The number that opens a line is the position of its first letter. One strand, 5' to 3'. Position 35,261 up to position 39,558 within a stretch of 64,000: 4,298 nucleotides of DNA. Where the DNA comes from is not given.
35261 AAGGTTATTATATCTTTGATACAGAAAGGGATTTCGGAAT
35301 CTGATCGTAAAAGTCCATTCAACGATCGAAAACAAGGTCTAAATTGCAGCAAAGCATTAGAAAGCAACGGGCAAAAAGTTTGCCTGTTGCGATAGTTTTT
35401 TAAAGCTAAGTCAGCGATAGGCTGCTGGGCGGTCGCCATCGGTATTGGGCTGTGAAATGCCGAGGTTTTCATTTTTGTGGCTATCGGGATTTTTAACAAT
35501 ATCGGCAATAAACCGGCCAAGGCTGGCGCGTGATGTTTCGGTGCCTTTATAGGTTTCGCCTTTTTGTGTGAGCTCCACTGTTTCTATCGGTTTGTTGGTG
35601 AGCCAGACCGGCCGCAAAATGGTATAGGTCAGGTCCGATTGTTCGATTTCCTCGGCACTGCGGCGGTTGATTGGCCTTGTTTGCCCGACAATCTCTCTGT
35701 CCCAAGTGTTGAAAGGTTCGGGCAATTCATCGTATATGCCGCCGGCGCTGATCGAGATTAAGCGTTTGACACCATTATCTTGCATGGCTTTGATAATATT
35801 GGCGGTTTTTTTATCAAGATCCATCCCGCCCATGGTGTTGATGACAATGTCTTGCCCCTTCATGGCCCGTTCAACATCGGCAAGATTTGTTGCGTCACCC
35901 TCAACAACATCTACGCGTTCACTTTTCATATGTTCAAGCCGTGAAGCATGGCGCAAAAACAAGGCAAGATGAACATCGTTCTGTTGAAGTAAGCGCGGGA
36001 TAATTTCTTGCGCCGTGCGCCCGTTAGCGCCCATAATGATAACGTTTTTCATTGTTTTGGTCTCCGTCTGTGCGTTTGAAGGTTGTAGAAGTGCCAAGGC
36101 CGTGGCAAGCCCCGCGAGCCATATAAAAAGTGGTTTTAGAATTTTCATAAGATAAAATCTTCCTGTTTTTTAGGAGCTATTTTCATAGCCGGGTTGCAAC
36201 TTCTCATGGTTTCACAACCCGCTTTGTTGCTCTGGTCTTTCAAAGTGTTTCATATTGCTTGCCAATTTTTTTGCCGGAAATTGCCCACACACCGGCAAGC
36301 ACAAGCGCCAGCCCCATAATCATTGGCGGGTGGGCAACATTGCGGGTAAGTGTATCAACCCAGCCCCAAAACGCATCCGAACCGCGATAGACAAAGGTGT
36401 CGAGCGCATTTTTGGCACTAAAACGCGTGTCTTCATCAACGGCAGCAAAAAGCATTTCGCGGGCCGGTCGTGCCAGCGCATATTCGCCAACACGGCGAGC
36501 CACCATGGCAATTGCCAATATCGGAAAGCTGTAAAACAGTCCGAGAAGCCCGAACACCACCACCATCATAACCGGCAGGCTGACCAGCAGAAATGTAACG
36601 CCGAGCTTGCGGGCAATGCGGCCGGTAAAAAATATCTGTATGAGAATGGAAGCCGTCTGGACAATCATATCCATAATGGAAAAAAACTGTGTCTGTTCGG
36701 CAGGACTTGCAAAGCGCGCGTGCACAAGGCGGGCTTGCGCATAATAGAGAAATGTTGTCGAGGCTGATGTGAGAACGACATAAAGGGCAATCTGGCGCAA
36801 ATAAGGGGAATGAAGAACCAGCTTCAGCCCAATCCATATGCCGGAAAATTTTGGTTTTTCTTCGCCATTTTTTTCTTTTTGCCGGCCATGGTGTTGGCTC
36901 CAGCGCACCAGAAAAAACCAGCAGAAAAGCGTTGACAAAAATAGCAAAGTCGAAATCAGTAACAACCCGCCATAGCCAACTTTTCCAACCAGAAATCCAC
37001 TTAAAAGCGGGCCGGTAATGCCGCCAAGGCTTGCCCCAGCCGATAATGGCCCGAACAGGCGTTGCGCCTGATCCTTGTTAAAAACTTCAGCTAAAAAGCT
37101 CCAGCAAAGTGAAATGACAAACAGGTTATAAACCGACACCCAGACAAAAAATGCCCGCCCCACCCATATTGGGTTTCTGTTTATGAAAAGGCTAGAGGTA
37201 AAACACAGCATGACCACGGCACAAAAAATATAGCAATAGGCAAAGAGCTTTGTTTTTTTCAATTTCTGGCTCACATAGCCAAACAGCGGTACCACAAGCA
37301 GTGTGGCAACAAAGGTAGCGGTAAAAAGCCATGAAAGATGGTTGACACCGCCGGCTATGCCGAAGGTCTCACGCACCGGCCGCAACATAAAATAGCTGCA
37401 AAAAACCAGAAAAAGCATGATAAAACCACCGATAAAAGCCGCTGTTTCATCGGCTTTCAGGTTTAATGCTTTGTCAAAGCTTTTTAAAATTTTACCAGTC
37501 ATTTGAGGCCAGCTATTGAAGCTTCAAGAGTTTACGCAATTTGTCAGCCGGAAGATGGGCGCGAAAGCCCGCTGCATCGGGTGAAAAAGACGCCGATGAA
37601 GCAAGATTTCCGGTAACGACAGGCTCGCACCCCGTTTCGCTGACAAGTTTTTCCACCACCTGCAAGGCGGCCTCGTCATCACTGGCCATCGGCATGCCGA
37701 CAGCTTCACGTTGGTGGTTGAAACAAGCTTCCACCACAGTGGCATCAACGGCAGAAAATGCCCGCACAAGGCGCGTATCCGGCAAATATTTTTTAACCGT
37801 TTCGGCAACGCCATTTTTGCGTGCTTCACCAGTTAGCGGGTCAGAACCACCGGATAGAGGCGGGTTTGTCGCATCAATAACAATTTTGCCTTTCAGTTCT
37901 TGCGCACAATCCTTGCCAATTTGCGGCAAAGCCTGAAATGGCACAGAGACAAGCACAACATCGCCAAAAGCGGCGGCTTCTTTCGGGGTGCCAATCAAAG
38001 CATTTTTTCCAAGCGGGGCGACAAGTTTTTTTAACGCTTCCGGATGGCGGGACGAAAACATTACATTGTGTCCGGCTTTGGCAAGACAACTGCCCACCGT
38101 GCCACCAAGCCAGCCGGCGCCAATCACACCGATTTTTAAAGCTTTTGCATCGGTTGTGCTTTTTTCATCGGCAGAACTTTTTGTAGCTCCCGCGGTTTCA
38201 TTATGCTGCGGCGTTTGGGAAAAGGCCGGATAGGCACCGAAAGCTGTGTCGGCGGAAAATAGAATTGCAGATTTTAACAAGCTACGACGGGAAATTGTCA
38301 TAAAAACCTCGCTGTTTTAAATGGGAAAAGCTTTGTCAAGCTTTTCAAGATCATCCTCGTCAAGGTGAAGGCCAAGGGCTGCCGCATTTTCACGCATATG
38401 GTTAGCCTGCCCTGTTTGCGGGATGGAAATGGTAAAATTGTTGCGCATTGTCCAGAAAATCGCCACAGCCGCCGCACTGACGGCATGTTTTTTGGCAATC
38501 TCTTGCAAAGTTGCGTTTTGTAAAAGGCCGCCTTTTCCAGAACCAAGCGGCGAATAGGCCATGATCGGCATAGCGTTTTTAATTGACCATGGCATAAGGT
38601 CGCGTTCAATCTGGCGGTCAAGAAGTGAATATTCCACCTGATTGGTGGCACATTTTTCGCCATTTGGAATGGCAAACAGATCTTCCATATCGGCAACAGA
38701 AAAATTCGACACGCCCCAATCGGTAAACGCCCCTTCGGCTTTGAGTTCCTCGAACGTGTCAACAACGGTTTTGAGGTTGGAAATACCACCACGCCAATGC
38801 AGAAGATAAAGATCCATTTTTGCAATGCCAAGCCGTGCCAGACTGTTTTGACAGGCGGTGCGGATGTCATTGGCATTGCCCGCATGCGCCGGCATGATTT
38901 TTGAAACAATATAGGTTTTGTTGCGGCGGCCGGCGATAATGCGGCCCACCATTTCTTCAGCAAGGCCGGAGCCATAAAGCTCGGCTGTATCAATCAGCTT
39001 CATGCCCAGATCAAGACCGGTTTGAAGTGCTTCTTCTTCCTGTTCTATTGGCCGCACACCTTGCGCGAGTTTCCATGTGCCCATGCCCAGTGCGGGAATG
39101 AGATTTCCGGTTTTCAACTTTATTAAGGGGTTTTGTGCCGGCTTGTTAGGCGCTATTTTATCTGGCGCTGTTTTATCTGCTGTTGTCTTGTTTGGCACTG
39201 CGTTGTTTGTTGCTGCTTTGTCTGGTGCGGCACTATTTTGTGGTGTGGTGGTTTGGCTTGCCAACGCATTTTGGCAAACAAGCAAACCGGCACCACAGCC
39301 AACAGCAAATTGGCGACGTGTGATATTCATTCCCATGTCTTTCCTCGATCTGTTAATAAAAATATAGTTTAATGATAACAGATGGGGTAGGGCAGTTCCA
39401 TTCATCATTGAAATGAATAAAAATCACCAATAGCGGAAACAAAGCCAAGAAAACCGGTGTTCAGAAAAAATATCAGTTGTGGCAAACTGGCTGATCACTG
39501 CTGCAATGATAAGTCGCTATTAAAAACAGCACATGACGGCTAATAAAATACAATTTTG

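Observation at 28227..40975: Three cas-less CRISPR mini-arrays of one type II-C-like repeat family spread over 12.7 kb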

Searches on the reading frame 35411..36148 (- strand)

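Call 7: search_protein_families(library=pfam, proteins=[window:35411-36148:-])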
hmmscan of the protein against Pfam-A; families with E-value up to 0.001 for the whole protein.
window:35411-36148:- (245 aa): 7 families
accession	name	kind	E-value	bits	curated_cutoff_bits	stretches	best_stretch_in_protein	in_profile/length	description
PF13460.12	NAD_binding_10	-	1.5e-53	181.9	27.2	1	40-221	1-184/184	NAD(P)H-binding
PF05368.20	NmrA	-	1.5e-08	35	27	1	34-131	3-103/298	NmrA-like family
PF03435.24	Sacchrp_dh_NADP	-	2.7e-08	34.6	25.1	1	36-127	1-93/129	Saccharopine dehydrogenase NADP binding domain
PF01370.27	Epimerase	-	1.3e-07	31.7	20.9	1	36-148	1-129/240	NAD dependent epimerase/dehydratase family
PF01073.25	3Beta_HSD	-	1.6e-06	27.8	22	1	37-132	1-101/280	3-beta hydroxysteroid dehydrogenase/isomerase family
PF01488.26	Shikimate_DH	-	0.00045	20.7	24.3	1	30-110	9-87/138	Shikimate / quinate 5-dehydrogenase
PF01113.26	DapB_N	-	0.00054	20.5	25.6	1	35-104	2-73/124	Dihydrodipicolinate reductase, N-terminus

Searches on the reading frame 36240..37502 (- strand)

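Call 8: search_protein_families(library=pfam, proteins=[window:36240-37502:-])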
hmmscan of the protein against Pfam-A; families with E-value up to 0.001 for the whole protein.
window:36240-37502:- (420 aa): 1 family
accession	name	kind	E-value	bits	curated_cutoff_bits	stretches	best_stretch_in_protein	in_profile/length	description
PF07690.21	MFS_1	-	1.4e-19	70.6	33.4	1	23-334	2-302/347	Major Facilitator Superfamily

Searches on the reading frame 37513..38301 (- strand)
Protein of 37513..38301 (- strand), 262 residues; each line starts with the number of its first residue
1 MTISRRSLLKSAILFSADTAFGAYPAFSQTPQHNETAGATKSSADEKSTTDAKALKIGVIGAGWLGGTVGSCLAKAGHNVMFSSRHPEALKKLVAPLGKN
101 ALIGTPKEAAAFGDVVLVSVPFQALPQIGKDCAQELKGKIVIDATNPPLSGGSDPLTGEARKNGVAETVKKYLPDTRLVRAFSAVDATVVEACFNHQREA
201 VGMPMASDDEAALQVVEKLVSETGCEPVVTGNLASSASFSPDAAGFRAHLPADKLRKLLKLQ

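Call 8: search_protein_families(library=pfam, proteins=[window:37513-38301:-])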
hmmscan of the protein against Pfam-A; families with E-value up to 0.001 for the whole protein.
window:37513-38301:- (262 aa): 7 families
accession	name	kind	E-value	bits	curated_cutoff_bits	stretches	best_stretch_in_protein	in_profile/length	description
PF03807.23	F420_oxidored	-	3.6e-19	69.6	21.6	1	56-147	1-94/94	NADP oxidoreductase coenzyme F420-dependent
PF10727.15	Rossmann-like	-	6.1e-09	36.2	23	1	45-143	5-106/131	Rossmann-like domain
PF03446.21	NAD_binding_2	-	8e-07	29.6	21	1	56-146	1-94/161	NAD binding domain of 6-phosphogluconate dehydrogenase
PF02558.23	ApbA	-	5.3e-05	23.3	22.2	1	57-92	1-35/150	Ketopantoate reductase PanE/ApbA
PF03721.20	UDPG_MGDP_dh_N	-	0.00023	21.2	27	0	56-85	2-31/187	UDP-glucose/GDP-mannose dehydrogenase family, NAD binding domain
PF01210.29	NAD_Gly3P_dh_N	-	0.00024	21.6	23.1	0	56-136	1-93/158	NAD-dependent glycerol-3-phosphate dehydrogenase N-terminus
PF02737.24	3HCDH_N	-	0.0003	21.2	22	1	56-98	1-43/180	3-hydroxyacyl-CoA dehydrogenase, NAD binding domain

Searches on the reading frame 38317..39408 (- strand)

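Call 8: search_protein_families(library=pfam, proteins=[window:38317-39408:-])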
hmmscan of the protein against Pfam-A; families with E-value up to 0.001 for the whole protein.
window:38317-39408:- (363 aa): 1 family
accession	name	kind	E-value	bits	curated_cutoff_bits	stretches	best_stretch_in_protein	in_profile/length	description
PF00248.27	Aldo_ket_red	-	1e-49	169.6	24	1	107-359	2-288/291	Aldo/keto reductase family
